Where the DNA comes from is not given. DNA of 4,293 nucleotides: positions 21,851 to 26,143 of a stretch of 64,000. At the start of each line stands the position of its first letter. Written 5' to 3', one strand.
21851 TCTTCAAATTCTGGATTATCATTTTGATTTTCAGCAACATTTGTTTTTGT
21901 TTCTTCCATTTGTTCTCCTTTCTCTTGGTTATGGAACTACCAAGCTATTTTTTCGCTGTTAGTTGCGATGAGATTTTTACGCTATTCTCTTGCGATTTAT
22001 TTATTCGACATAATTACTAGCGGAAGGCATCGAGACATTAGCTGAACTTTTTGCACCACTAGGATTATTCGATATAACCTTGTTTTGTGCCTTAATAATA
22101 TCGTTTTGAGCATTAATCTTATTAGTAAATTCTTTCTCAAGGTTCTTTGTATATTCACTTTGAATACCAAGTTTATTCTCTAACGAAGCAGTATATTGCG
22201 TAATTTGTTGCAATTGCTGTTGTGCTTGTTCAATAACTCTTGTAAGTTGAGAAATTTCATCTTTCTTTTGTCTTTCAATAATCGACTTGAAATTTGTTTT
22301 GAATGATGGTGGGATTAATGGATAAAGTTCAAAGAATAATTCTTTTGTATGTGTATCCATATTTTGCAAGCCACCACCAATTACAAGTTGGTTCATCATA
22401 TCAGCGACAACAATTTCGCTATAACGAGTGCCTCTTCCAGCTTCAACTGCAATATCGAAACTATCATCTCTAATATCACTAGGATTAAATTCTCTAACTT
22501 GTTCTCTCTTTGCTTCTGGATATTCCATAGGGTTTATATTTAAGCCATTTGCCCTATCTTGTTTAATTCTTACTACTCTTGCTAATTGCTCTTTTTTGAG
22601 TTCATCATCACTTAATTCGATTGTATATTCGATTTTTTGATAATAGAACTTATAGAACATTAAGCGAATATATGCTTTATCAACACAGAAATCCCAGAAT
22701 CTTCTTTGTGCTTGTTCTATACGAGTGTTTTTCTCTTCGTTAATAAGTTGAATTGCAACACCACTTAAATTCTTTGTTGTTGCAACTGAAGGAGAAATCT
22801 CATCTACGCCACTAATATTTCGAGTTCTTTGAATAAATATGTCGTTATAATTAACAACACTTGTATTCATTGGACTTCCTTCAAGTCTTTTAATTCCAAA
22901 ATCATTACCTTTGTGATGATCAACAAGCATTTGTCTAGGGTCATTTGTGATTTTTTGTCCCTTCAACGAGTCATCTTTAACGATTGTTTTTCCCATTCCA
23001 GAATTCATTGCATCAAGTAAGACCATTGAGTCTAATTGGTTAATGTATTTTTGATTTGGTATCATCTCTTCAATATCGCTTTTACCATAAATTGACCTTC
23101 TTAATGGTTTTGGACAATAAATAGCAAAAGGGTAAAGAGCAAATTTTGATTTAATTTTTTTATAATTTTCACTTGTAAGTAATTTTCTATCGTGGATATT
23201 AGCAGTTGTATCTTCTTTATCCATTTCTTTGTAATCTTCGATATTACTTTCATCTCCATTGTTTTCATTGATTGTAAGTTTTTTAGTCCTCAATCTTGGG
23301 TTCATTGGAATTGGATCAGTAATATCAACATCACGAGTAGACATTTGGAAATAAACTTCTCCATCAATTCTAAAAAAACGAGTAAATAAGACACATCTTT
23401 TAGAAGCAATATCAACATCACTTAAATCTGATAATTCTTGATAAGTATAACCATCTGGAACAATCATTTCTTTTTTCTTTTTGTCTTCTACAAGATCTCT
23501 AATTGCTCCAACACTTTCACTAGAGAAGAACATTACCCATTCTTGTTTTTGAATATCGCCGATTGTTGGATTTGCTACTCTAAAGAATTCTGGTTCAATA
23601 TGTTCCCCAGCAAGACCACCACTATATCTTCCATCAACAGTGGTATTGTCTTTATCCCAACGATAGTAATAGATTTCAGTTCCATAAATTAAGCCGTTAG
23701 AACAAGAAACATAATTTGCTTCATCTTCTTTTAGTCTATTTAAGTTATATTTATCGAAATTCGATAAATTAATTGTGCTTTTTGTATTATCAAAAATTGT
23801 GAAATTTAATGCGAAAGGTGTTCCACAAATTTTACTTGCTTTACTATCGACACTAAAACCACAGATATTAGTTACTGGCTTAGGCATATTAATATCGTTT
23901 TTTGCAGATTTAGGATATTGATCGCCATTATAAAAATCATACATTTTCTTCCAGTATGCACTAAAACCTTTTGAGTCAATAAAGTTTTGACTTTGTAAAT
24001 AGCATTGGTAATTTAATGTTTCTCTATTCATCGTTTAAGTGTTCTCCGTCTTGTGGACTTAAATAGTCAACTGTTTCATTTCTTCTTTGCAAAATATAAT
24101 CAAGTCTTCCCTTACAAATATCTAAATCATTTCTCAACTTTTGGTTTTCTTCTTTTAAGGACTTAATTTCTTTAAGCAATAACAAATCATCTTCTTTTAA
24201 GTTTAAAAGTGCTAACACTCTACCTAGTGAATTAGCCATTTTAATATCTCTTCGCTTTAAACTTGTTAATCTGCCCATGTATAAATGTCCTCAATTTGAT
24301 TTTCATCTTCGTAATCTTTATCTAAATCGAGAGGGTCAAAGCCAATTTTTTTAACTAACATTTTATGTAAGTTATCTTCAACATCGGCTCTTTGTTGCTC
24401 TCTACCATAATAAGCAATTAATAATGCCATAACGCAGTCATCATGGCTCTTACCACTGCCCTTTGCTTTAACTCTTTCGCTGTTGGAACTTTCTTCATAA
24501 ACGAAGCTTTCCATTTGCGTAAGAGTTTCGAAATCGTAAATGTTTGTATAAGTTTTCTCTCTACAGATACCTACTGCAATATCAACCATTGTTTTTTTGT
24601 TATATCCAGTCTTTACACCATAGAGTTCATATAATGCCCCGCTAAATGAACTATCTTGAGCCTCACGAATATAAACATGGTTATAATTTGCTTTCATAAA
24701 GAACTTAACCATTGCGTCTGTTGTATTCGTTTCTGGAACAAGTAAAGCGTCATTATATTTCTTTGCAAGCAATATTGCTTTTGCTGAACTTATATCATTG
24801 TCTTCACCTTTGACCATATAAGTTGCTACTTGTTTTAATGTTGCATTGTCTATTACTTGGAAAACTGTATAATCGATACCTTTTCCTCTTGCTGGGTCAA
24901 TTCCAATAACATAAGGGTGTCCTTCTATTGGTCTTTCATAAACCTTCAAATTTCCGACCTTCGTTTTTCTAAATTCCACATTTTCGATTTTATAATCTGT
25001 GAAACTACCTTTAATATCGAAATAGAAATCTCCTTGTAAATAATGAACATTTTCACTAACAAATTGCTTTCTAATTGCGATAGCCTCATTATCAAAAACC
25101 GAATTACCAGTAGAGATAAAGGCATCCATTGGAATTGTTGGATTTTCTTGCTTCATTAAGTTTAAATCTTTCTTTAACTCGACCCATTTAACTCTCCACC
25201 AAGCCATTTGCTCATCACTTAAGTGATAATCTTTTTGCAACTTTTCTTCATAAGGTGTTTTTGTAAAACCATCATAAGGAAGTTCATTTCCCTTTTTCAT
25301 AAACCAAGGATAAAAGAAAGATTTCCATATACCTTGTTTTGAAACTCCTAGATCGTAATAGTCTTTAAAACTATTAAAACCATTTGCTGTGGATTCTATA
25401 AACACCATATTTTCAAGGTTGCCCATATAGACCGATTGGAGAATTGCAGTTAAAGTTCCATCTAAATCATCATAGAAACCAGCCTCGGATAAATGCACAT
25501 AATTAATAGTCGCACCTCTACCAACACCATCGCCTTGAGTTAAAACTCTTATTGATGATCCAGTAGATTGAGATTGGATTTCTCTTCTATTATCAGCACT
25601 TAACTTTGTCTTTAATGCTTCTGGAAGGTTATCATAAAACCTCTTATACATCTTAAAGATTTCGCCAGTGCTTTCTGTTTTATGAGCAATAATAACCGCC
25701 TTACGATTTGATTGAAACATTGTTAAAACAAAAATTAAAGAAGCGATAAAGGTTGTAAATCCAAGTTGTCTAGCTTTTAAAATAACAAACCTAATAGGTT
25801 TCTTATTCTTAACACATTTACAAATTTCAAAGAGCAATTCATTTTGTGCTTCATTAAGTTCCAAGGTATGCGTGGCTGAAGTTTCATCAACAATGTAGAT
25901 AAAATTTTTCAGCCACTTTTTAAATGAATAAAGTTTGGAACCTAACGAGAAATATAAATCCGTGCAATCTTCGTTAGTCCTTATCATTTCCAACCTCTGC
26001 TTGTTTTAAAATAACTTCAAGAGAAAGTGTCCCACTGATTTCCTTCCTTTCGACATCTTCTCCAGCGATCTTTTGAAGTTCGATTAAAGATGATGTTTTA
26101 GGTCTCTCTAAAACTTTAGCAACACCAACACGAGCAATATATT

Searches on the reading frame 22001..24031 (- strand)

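Call 7: search_protein_families(library=phrogs, proteins=[window:22001-24031:-], max_evalue=0.001)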
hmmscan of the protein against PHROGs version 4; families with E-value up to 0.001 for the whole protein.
window:22001-24031:- (676 aa): 1 family
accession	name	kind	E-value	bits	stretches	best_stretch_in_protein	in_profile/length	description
phrog_156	-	head and packaging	3.7e-22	79.5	1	27-651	33-628/681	portal protein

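Call 8: search_protein_families(library=pfam, proteins=[window:22001-24031:-], max_evalue=0.001)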
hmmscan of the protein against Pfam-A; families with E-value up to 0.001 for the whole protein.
window:22001-24031:- (676 aa): 2 families
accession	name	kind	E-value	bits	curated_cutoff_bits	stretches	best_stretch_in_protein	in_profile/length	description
PF23899.1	SU10_portal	-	7.1e-07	28.5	30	1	300-477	312-492/593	Phage SU10 portal protein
PF16454.10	PI3K_P85_iSH2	-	0.00097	19.2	31.5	0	586-636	76-126/161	Phosphatidylinositol 3-kinase regulatory subunit P85 inter-SH2 domain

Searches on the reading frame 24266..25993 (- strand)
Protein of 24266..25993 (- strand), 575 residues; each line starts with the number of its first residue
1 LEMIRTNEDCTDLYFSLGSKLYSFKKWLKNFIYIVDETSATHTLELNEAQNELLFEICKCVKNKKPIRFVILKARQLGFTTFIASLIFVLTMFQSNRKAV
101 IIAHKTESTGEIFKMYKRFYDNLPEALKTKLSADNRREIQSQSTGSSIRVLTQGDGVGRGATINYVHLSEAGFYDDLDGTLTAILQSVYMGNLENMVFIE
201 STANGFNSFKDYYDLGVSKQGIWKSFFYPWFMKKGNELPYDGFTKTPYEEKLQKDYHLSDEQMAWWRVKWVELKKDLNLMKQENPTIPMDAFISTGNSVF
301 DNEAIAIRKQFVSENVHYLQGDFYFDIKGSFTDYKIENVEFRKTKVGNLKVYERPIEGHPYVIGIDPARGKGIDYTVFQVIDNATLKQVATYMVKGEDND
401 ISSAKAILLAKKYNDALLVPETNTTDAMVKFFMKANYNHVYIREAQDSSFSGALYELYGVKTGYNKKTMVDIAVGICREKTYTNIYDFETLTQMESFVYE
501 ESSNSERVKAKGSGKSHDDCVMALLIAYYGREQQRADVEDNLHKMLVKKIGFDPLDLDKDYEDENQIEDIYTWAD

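Call 7: search_protein_families(library=phrogs, proteins=[window:24266-25993:-], max_evalue=0.001)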
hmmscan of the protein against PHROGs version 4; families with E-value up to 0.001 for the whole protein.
window:24266-25993:- (575 aa): 7 families
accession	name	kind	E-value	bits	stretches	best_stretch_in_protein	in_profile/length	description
phrog_2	-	head and packaging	3.4e-28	99.8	1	40-535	261-596/807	terminase large subunit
phrog_38407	-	unknown function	1.4e-14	54.9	1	253-533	74-350/370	-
phrog_26724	-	unknown function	3e-14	54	1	20-172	8-150/192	-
phrog_5989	-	head and packaging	5.3e-14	53.1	1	27-233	124-306/347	terminase large subunit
phrog_9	-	head and packaging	2.5e-08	34.2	1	31-208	191-363/812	terminase large subunit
phrog_36964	-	head and packaging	1.3e-05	24.4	0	352-392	663-704/890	terminase large subunit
phrog_24361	-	head and packaging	0.00026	21.8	1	410-531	21-138/162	terminase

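Call 8: search_protein_families(library=pfam, proteins=[window:24266-25993:-], max_evalue=0.001)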
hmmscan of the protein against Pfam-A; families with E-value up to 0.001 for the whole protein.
window:24266-25993:- (575 aa): 1 family
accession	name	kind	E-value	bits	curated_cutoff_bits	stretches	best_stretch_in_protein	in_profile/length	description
PF17289.8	Terminase_6C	-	0.00044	20.7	22.6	0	363-527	1-151/155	Terminase RNaseH-like domain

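Call 104: search_dna_similar(query=window:24266-25993:-, collection=phages, mode=protein, max_evalue=0.00001, max_rows=12)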
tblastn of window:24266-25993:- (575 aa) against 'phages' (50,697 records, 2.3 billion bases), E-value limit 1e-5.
Records with a match: 2008; places in all: 2008; records where one place covers at least 80% of the query: 713.
Best place of each record, by identity: <60% 2008.
By first word of the organism name: Escherichia 663; Klebsiella 284; Vibrio 200; Shigella 87; Stx2a-converting 82; Aeromonas 77; Acinetobacter 71; Enterobacter 59; Enterobacteria 53; Synechococcus 45; and 60 more.
By host as written in the record: - 437; Escherichia coli 259; Klebsiella pneumoniae 89; Escherichia coli O157:H7 29; Escherichia coli B 28; Aeromonas salmonicida 27; Escherichia coli str. K-12 substr. MG1655 23; Shigella sp. 21; and 509 more.
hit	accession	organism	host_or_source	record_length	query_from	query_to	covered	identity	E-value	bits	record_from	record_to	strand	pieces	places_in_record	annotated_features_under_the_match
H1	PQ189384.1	Vibrio phage 1F273_PE002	Vibrio cyclitrophicus 1F273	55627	11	527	90%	29.1%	2e-22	108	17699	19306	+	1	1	hypothetical protein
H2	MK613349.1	Roseobacter phage CRP-7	Rhodobacteraceae bacterium FZCC0042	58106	23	528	88%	28.7%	7e-42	167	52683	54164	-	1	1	terminase large subunit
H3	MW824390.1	Vibrio phage 252E42.2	Vibrio crassostreae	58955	17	549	93%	26.8%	2e-24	114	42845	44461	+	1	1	hypothetical protein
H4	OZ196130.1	Vibrio phage D96a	Seawater and oysters mix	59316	17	549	93%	26.8%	2e-24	114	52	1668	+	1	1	hypothetical protein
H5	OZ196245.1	Vibrio phage D80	Seawater and oysters mix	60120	17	549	93%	26.8%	2e-24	114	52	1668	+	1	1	hypothetical protein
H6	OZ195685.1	Vibrio phage D60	Seawater and oysters mix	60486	17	549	93%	26.8%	2e-24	114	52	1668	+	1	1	hypothetical protein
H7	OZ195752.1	Vibrio phage D53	Seawater and oysters mix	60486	17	549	93%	26.8%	2e-24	114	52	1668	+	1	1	hypothetical protein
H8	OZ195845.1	Vibrio phage D288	Seawater and oysters mix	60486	17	549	93%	26.8%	2e-24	114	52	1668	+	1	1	hypothetical protein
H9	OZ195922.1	Vibrio phage D460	Seawater and oysters mix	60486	17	549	93%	26.8%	2e-24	114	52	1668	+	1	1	hypothetical protein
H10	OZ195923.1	Vibrio phage D459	Seawater and oysters mix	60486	17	549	93%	26.8%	2e-24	114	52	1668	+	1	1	hypothetical protein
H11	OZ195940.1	Vibrio phage D87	Seawater and oysters mix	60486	17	549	93%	26.8%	2e-24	114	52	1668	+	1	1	hypothetical protein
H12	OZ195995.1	Vibrio phage D339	Seawater and oysters mix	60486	17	549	93%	26.8%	2e-24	114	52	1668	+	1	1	hypothetical protein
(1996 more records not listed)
